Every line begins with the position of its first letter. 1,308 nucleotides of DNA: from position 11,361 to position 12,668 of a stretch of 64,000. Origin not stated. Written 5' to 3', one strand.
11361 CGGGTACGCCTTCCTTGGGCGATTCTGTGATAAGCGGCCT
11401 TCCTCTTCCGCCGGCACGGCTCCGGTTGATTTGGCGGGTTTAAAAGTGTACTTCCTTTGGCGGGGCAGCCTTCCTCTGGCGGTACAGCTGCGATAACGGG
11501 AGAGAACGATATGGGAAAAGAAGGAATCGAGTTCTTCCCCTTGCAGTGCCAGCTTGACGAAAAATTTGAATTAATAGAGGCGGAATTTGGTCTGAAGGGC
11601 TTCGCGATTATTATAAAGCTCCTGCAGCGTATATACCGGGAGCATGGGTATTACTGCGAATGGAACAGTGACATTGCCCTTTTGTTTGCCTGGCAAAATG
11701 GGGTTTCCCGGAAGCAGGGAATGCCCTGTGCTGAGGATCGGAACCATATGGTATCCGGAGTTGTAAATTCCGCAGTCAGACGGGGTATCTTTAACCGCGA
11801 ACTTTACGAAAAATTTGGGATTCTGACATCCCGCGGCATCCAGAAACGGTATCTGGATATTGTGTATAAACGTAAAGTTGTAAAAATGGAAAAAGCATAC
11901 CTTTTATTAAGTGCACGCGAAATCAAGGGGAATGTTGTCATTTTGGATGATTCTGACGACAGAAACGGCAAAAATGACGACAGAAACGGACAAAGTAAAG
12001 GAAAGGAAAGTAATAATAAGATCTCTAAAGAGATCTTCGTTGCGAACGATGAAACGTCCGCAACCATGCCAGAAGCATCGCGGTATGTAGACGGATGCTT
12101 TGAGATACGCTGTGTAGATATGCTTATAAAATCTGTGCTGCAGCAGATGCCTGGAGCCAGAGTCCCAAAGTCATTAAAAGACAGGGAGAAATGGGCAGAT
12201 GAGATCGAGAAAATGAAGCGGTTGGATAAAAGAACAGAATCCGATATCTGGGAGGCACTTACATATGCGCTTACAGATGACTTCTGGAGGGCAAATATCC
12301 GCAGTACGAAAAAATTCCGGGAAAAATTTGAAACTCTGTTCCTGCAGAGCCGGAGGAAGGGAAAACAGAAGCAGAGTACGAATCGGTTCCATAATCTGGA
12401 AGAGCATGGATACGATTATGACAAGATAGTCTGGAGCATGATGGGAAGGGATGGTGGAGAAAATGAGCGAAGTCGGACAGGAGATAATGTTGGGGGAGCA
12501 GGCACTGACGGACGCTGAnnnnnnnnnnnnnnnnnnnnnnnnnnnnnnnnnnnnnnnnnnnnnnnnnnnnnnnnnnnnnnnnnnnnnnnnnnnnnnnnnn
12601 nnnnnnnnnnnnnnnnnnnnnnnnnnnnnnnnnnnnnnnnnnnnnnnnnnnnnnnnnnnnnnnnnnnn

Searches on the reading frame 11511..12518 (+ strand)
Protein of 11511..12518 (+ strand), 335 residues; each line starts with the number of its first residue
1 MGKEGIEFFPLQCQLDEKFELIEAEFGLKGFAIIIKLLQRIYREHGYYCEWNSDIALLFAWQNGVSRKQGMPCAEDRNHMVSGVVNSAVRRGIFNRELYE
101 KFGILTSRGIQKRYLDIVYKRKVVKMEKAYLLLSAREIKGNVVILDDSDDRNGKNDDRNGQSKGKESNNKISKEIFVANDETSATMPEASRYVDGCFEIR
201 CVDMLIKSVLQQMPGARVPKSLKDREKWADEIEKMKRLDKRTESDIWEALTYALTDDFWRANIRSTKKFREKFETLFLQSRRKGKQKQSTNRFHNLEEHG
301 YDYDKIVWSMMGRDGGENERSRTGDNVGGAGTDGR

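Call 9: search_protein_families(library=pfam, proteins=[window:11511-12518:+], max_evalue=0.01)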
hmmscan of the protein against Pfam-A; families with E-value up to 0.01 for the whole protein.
window:11511-12518:+ (335 aa): 1 family
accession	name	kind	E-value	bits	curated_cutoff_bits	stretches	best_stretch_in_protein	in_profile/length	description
PF14297.12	Lin1244_N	-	3.3e-23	82.6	25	1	8-110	1-95/95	Lin1244/Lin1753-like, N-terminal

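Call 10: search_protein_families(library=phrogs, proteins=[window:11511-12518:+], max_evalue=0.001)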
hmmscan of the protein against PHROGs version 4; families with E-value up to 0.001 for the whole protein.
window:11511-12518:+ (335 aa): 11 families
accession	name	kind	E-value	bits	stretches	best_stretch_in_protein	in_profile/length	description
phrog_2562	-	DNA, RNA and nucleotide metabolism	1.7e-48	166.8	1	3-234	6-223/290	replication initiation protein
phrog_20437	-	DNA, RNA and nucleotide metabolism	5.7e-45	154.5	1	3-180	6-178/212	DNA replication initiation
phrog_2514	-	DNA, RNA and nucleotide metabolism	2.1e-21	77.5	1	152-296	118-260/270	DnaD-like helicase loader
phrog_16706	-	DNA, RNA and nucleotide metabolism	5.2e-19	70.2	1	3-134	6-128/266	replisome organizer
phrog_391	-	DNA, RNA and nucleotide metabolism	4.5e-17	63.6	1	152-292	143-279/298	replication initiation O-like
phrog_4880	-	DNA, RNA and nucleotide metabolism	1.2e-15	58.8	1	158-304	141-287/304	replisome organizer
phrog_2357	-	unknown function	8.3e-15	55.8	1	190-291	11-108/124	-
phrog_22834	-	unknown function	5.4e-10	40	1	177-288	135-244/310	-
phrog_277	-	DNA, RNA and nucleotide metabolism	2.6e-09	37.7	1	211-289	223-298/318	replication initiation O-like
phrog_20981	-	unknown function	1.3e-07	32.6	1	8-149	3-140/293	-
phrog_9773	-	DNA, RNA and nucleotide metabolism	1.8e-06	28.9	1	211-280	213-277/288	replication initiation O-like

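Call 15: find_related_loci(query=window:11511-12518:+, collection=viral_contigs, flank=3000)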
Query window:11511-12518:+ (335 aa) in viral_contigs; peptide patterns used: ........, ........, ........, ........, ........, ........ (x = any residue, [..] = any of these).
20 stretches matched a pattern; 19 encode a relative of the query (tblastn E <= 1e-3); 19 distinct loci.
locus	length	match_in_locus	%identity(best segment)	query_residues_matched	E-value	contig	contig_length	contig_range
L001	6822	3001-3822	60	1-290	1e-98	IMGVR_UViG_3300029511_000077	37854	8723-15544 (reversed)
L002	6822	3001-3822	59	1-290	2e-98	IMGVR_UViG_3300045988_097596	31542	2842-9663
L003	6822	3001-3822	60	1-290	2e-98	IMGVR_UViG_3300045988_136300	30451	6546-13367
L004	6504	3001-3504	45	3-188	7e-44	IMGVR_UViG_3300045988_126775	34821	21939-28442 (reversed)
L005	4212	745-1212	49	3-167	4e-43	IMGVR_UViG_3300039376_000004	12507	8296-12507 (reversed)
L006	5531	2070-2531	45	3-172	6e-43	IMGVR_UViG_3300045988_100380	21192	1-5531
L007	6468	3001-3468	47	3-167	2e-42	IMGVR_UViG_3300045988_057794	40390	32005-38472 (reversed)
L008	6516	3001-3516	45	3-188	5e-42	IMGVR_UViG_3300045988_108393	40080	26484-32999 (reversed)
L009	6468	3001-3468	47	3-167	3e-42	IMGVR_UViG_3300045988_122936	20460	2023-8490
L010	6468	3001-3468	47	3-167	4e-42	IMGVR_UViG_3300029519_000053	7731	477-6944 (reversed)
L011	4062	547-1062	45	3-188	3e-42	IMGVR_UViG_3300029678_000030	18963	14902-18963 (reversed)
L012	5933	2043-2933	36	3-306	6e-52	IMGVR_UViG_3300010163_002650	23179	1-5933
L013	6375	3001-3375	51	3-135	1e-39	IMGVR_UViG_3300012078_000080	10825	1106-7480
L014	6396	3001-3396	53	181-306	1e-35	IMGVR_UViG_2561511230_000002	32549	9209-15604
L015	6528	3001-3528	41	3-193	8e-35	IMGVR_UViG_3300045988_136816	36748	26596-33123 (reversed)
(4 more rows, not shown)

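Call 16: find_related_loci(query=window:11511-12518:+, collection=genome_contigs, flank=3000)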
Query window:11511-12518:+ (335 aa) in genome_contigs; peptide patterns used: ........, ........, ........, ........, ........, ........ (x = any residue, [..] = any of these).
55 stretches matched a pattern; 21 encode a relative of the query (tblastn E <= 1e-3); 21 distinct loci.
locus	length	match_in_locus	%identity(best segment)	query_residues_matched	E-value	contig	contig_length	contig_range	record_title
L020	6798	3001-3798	61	1-283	6e-99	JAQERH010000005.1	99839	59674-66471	Lachnospiraceae bacterium AM93-12TA AM93-12TA.Scaf5, whole genome shotgun sequence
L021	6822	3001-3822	60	1-290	2e-98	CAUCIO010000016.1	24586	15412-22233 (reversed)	MAG TPA_asm: uncultured Clostridium sp. isolate ERR9578168_bin.27_MetaWRAP_v1.3_MAG genome assembly, contig: ERZ18533893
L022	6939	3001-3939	41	1-316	3e-69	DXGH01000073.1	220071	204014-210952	MAG TPA_asm: Candidatus Acetatifactor stercoripullorum isolate CHK195-6426 CHK195__C343022_L220071_SAMEA5754839, whole g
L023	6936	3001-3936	39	1-320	3e-63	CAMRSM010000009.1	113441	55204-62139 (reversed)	MAG TPA_asm: uncultured Lachnospiraceae bacterium isolate SRR13573577_bin.3_metawrap_v1.3_MAG genome assembly, contig: N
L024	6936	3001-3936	39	1-320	3e-63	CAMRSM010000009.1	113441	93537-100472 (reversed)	MAG TPA_asm: uncultured Lachnospiraceae bacterium isolate SRR13573577_bin.3_metawrap_v1.3_MAG genome assembly, contig: N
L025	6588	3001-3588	51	1-194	2e-57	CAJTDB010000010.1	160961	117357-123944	Lachnospiraceae bacterium isolate B56_56_CC_H genome assembly, contig: MGBC000116.10, whole genome shotgun sequence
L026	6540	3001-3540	54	1-167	5e-55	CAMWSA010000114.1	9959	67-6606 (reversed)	MAG TPA_asm: uncultured Lachnospiraceae bacterium isolate SRR14411252_bin.3_metawrap_v1.3_MAG genome assembly, contig: N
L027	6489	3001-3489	56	1-170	5e-51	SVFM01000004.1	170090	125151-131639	MAG: Lachnospiraceae bacterium isolate SIG332 NODE_1603_length_170090_cov_3.387461, whole genome shotgun sequence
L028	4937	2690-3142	49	3-162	7e-45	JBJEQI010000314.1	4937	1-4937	MAG: Acutalibacteraceae bacterium isolate SARD08_bin.044 NODE_8998_length_4937_cov_4.284105, whole genome shotgun sequen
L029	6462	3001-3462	48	3-167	5e-45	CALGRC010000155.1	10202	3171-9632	MAG TPA_asm: uncultured Clostridia bacterium isolate SRR5024276_bin.21_CONCOCT_v1.1_MAG genome assembly, contig: ERZ5053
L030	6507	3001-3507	43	3-182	1e-42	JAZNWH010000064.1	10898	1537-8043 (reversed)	MAG: Clostridia bacterium isolate T1900044784_TS20190250.MAGScoT_cleanbin_000041 SGB_2602_k141_1704814, whole genome sho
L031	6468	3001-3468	47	3-167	6e-42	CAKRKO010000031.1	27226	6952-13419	MAG: uncultured Eubacterium sp. isolate REFINED_METABAT215_TOP10_CONTIGS_1500_ASSEMBLY_K77_MERGED__Hadza_MoBio_hadza-E-H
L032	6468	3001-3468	47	3-167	3e-42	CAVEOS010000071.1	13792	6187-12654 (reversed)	Lachnospiraceae bacterium isolate H07675-L1_cleanbin_000005 genome assembly, contig: Spades_H07675-L1_contig_3710, whole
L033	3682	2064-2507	45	3-161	2e-41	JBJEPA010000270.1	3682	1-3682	MAG: Ruminococcus sp. isolate FUKU01_bin.014 NODE_6864_length_3682_cov_9.401709, whole genome shotgun sequence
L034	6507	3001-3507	42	3-182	5e-41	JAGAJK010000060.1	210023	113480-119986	MAG: Clostridia bacterium isolate RGIG8497 Water_deer_Cecum-1__c240494, whole genome shotgun sequence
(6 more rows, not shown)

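Call 30: find_homologous_proteins(query=window:11511-12518:+, max_evalue=1e-20)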
Query window:11511-12518:+ (335 aa): 2497 proteins with E <= 1e-20 among 4258 candidates; the best 120 are listed.
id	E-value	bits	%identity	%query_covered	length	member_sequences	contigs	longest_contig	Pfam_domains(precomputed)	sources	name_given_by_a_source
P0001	4.7e-224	761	100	100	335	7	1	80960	PF14297.13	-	-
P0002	1.5e-150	519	75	95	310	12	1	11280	PF14297.13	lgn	-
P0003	3.5e-122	426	63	95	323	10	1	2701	PF14297.13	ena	-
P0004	7.0e-122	425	62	93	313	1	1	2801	PF14297.13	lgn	-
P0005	1.3e-121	424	62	92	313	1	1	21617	PF14297.13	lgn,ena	-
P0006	1.3e-121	424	62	92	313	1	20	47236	PF14297.13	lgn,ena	-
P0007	4.2e-121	422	62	92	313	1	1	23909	PF14297.13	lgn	-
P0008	5.0e-121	422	62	92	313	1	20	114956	PF14297.13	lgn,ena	-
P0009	3.2e-120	419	59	94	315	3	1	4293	PF14297.13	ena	-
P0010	5.3e-117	409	61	93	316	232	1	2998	PF14297.13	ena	-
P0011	1.6e-113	397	58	93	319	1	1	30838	PF14297.13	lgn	-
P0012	2.7e-113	397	60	93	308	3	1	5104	PF14297.13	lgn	-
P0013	4.0e-110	386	59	95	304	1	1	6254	PF14297.13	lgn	-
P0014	8.6e-106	372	59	88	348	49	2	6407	PF14297.13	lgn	-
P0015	2.9e-105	370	59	88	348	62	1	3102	PF14297.13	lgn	-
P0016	3.4e-100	354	60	87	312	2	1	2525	PF14297.13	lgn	-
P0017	3.0e-99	350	60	85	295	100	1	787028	PF14297.13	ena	-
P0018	7.8e-99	349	59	87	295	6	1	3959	PF14297.13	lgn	-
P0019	1.9e-98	348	59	87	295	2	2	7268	PF14297.13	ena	-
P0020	1.5e-86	309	50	91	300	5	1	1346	PF14297.13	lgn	-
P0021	3.2e-86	308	50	91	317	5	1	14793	PF14297.13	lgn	-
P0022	5.8e-86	307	48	93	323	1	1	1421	PF14297.13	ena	-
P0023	8.9e-85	303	48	91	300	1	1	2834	PF14297.13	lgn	-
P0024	1.4e-84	302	50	91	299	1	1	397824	PF14297.13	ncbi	-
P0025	2.8e-84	301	47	93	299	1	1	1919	PF14297.13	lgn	-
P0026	4.0e-84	301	48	91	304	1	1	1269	PF14297.13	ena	-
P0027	4.5e-84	301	48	91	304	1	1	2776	PF14297.13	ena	-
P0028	4.9e-84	300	48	91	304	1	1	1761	PF14297.13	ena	-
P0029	8.1e-84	300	48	91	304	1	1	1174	PF14297.13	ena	-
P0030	1.0e-83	299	48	91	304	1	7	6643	PF14297.13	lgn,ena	-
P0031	1.0e-83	299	47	91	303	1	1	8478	PF14297.13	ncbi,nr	ncbi:MAG: DUF4373 domain-containing protein [Clostridium sp.]|nr:DUF4373 domain-containing protein [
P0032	1.3e-83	299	48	91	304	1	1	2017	PF14297.13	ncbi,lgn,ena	-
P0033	1.4e-83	299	48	91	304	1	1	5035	PF14297.13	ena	-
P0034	1.5e-83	299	48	91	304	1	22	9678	PF14297.13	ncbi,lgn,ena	-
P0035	1.6e-83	299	48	91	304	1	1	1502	PF14297.13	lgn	-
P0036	1.7e-83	299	48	91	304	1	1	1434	PF14297.13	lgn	-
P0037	1.8e-83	299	48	91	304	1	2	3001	PF14297.13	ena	-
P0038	1.8e-83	299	48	91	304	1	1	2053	PF14297.13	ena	-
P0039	1.9e-83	298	48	91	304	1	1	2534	PF14297.13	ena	-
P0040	2.1e-83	298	48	91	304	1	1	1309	PF14297.13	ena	-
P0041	2.1e-83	298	48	91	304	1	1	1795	PF14297.13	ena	-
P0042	2.1e-83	298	48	91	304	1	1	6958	PF14297.13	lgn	-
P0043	2.6e-83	298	48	91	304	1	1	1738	PF14297.13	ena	-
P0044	2.8e-83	298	48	91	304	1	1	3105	PF14297.13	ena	-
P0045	2.8e-83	298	48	91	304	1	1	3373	PF14297.13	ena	-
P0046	3.4e-83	298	48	91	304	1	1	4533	PF14297.13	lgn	-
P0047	3.8e-83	297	48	91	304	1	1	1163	PF14297.13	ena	-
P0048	5.1e-83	297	48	91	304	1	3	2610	PF14297.13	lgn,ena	-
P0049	5.4e-83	297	51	84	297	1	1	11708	PF14297.13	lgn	-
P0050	6.8e-83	297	47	91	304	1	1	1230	PF14297.13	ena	-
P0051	7.1e-83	297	47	91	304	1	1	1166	PF14297.13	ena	-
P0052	7.2e-83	297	50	91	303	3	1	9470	PF14297.13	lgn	-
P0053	7.6e-83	297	48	91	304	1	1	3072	PF14297.13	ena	-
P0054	7.7e-83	296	48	91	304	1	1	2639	PF14297.13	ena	-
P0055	8.7e-83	296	47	91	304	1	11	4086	PF14297.13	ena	-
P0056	9.3e-83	296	48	91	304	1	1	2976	PF14297.13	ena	-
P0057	9.3e-83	296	47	91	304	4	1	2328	PF14297.13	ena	-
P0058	9.4e-83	296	47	91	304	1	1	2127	PF14297.13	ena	-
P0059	9.7e-83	296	48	91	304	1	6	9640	PF14297.13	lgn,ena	-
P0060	1.0e-82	296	47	91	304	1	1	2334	PF14297.13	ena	-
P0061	1.2e-82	296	47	91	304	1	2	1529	PF14297.13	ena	-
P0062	1.5e-82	296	47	91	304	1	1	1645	PF14297.13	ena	-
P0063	1.7e-82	295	47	91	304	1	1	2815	PF14297.13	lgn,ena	-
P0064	2.2e-82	295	48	91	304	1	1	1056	PF14297.13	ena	-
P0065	2.4e-82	295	48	91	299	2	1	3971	PF14297.13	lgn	-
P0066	2.7e-82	295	48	91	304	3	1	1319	PF14297.13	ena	-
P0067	2.7e-82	295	47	91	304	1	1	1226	PF14297.13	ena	-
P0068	4.3e-82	294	47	91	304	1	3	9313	PF14297.13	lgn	-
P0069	4.5e-82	294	47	91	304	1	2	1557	PF14297.13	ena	-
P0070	5.5e-82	294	47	91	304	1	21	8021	PF14297.13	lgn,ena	-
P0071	5.6e-82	294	47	93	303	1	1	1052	PF14297.13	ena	-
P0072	5.7e-82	294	47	91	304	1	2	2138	PF14297.13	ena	-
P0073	6.0e-82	294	47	91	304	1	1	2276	PF14297.13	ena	-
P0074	7.5e-82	293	47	91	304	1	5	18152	PF14297.13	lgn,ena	-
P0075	7.7e-82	293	49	85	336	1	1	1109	PF14297.13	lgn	-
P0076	8.4e-82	293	47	91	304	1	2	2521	PF14297.13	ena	-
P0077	8.7e-82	293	48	93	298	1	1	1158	PF14297.13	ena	-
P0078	1.0e-81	293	47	91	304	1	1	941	PF14297.13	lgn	-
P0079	1.1e-81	293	47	91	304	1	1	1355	PF14297.13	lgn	-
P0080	1.1e-81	293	47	91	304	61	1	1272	PF14297.13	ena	-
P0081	1.4e-81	292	47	91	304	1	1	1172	PF14297.13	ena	-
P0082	1.5e-81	292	47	91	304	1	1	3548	PF14297.13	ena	-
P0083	1.7e-81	292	47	91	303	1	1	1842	PF14297.13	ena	-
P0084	2.1e-81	292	46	93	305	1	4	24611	PF14297.13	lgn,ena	-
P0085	2.2e-81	292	47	91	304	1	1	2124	PF14297.13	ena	-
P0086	3.7e-81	291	47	91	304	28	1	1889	PF14297.13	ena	-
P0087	1.2e-80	289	46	91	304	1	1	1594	PF14297.13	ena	-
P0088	1.9e-80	289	46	91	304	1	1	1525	PF14297.13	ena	-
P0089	2.9e-80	288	45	91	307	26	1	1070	PF14297.13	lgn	-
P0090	4.8e-80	287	52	84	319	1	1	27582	PF14297.13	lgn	-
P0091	2.7e-79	285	45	93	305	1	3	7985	PF14297.13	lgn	-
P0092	7.6e-79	283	45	93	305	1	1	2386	PF14297.13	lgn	-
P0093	1.5e-77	279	44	91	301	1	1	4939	PF14297.13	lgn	-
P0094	2.1e-77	279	45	91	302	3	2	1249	PF14297.13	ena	-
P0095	6.7e-77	277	45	91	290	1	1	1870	PF14297.13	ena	-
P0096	3.4e-76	275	43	91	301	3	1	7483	PF14297.13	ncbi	-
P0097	2.1e-75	272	45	93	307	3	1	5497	PF14297.13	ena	-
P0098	3.1e-75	271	47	89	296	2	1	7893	PF14297.13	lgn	-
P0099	7.1e-75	270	46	90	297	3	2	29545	PF14297.13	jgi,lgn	-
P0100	1.1e-74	270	44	91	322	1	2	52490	PF14297.13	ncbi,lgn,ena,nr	ncbi:MAG: DUF4373 domain-containing protein [Lachnospiraceae bacterium]|nr:DUF4373 domain-containing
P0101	3.7e-74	268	46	90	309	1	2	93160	PF14297.13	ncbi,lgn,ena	-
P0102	1.3e-72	263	44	91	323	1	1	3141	PF14297.13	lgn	-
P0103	1.8e-72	262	43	91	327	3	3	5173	PF14297.13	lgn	-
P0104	2.0e-72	262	43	91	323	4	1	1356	PF14297.13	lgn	-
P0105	2.9e-72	262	43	93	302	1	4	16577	PF14297.13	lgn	-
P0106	4.5e-71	258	46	83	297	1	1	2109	PF14297.13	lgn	-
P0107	3.1e-70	255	67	47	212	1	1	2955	PF14297.13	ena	-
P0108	1.8e-68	249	44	93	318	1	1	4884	PF14297.13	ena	-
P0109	2.6e-68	249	42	91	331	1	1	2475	PF14297.13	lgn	-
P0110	8.2e-68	247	45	91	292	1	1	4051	PF14297.13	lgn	-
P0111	8.9e-67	244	46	84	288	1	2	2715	PF14297.13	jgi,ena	-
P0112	9.2e-66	240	68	51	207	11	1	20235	PF14297.13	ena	-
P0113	5.7e-65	238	46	88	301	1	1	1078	PF14297.13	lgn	-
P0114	6.1e-65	238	42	91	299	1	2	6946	PF14297.13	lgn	-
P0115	3.8e-64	235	62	57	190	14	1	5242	PF14297.13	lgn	-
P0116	2.1e-63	233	61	56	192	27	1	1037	PF14297.13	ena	-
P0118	3.3e-60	222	41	91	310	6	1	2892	PF14297.13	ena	-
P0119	3.5e-60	222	41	91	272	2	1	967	PF14297.13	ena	-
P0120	9.5e-57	211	44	83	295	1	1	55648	PF14297.13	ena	-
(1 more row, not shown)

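Call 31: find_encoding_contigs(protein=P0002, flank=3000, max_places=3)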
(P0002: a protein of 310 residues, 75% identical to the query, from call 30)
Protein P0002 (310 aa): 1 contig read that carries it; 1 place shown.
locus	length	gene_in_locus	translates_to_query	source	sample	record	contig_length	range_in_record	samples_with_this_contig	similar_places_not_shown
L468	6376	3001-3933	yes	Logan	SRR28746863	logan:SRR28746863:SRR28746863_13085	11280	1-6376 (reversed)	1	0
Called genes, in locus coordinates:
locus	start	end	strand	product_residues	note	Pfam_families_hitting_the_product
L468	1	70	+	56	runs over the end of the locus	-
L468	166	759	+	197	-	-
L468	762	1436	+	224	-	PF16784:HNHc_6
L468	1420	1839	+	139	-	-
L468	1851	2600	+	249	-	-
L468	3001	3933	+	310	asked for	PF14297:Lin1244_N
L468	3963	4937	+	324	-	-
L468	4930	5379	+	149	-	-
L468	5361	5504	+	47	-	-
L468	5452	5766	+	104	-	-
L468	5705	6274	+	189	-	-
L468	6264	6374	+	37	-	?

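Call 32: find_encoding_contigs(protein=P0008, flank=3000, max_places=3)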
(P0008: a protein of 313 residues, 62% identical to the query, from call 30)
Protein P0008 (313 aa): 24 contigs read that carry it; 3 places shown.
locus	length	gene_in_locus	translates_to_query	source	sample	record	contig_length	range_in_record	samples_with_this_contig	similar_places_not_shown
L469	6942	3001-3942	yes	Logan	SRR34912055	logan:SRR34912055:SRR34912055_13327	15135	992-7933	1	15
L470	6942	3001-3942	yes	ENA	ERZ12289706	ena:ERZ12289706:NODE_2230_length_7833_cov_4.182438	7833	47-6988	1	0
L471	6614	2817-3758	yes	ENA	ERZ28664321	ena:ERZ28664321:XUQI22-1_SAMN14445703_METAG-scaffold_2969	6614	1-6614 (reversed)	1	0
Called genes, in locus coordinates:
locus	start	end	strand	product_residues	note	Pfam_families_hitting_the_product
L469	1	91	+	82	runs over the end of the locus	-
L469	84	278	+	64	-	-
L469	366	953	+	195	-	-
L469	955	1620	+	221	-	PF16784:HNHc_6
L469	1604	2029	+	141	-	PF27127:YfdP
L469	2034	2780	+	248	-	-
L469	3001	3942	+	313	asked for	PF14297:Lin1244_N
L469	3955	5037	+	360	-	-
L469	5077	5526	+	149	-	-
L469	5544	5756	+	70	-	-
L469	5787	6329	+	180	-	PF04448:DUF551 (faint)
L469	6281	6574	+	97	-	-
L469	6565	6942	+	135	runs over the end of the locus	-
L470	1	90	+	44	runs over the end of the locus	?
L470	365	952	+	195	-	-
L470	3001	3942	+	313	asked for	PF14297:Lin1244_N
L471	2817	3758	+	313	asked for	PF14297:Lin1244_N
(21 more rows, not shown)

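Call 33: find_encoding_contigs(protein=P0112, flank=3000, max_places=3)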
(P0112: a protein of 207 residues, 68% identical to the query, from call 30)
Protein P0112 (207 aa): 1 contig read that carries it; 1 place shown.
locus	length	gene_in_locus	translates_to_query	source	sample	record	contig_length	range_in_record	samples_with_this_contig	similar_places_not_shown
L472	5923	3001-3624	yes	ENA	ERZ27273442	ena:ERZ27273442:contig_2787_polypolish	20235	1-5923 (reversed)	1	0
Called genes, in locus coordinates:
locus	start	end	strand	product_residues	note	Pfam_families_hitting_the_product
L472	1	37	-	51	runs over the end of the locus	-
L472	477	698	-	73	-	-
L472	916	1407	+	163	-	-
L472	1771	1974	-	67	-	PF12844:HTH_19, PF13560:HTH_31 (weak), PF01381:HTH_3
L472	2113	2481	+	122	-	-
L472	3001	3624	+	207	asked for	PF14297:Lin1244_N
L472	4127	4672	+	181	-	PF05685:Uma2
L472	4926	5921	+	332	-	PF13310:Virulence_RhuM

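Call 43: search_solved_structures(query=window:11511-12518:+, max_evalue=1)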
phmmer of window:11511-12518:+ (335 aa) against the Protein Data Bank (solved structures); distinct sequences matched with E-value up to 1: 3.
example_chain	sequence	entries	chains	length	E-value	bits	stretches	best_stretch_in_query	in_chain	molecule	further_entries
5j2s_A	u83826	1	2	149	0.12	14.8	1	192-261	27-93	Killer cell lectin-like receptor subfamily B member 1B allele A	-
7odu_C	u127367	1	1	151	0.12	14.7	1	192-261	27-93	Killer cell lectin-like receptor subfamily B member 1B allele A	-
3pnn_A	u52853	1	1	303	0.14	14.6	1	16-87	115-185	Conserved domain protein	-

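Call 59: find_encoding_contigs(protein=P0010, flank=1500, max_places=4)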
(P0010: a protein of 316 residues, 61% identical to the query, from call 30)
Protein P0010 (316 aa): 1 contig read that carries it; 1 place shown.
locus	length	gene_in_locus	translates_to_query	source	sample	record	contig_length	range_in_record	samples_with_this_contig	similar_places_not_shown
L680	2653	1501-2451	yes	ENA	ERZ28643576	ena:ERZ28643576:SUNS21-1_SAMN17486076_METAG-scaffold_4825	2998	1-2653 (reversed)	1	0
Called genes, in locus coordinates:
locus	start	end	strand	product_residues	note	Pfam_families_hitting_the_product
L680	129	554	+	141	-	-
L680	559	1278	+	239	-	-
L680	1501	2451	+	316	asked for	PF14297:Lin1244_N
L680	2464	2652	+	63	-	?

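Call 60: find_encoding_contigs(protein=P0014, flank=1500, max_places=4)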
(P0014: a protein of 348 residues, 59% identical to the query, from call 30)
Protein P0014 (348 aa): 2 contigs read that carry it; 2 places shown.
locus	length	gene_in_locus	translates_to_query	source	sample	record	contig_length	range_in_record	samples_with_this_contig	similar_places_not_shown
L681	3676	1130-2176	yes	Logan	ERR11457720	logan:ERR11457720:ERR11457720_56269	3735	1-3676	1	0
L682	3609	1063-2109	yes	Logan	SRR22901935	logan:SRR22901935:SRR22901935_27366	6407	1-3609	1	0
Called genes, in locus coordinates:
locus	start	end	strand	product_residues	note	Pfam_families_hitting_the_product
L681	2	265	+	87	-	?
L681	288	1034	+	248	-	-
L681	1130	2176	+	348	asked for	PF14297:Lin1244_N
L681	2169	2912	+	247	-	PF01695:IstB_IS21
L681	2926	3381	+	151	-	-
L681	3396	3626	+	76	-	PF01726:LexA_DNA_bind, PF09339:HTH_IclR (weak), PF13412:HTH_24 (weak)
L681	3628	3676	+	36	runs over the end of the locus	?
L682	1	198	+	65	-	?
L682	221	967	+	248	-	-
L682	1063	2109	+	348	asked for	PF14297:Lin1244_N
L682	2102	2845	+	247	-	PF01695:IstB_IS21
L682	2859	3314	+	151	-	-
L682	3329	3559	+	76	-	PF01726:LexA_DNA_bind (weak), PF09339:HTH_IclR (weak), PF13412:HTH_24 (weak)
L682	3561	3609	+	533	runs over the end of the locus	-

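Call 61: find_encoding_contigs(protein=P0011, flank=1500, max_places=4)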
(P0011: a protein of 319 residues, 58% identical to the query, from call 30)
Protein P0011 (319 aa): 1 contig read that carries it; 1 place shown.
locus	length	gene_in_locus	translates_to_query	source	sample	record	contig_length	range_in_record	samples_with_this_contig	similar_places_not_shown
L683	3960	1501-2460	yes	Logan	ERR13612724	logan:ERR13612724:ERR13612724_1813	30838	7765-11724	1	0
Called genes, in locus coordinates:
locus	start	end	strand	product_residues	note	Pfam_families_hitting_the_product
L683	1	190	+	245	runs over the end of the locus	PF16784:HNHc_6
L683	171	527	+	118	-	-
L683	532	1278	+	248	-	-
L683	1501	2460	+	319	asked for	PF14297:Lin1244_N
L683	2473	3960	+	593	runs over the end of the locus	-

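Call 83: predict_structure(alignment_id=A4)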
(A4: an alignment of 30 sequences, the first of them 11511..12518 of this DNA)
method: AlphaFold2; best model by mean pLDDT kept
length: 335 residues; sequences in the alignment: 30
mean_pLDDT: 73.0   pTM: 0.41
mean pLDDT of the five models: 73.0, 72.0, 71.9, 71.1, 62.2
residues with pLDDT >= 90: 111; 70-90: 102; 50-70: 45; < 50: 77
segments of 3 or more residues with pLDDT < 50: 1-3, 69-73, 148-187, 288-291, 315-335
pLDDT, mean of each block of 10 residues (from residue 1): 54 72 89 88 85 83 61 57 92 92 90 82 81 82 66 37 32 29 44 88 96 91 92 95 97 95 96 95 61 49 68 47 37 40
secondary structure, 60 per line:
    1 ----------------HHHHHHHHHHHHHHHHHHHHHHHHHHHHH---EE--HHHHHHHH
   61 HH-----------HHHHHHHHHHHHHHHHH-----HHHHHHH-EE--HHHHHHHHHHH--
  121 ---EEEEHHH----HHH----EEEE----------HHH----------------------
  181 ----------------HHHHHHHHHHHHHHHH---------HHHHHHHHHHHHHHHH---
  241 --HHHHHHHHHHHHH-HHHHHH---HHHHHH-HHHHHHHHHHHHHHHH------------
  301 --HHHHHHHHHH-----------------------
elements in order: H17-45 H53-62 H74-90 H96-102 H108-118 E124-127 E142-145 H197-212 H222-237 H243-255 H257-262 H266-271 H273-288 H303-312
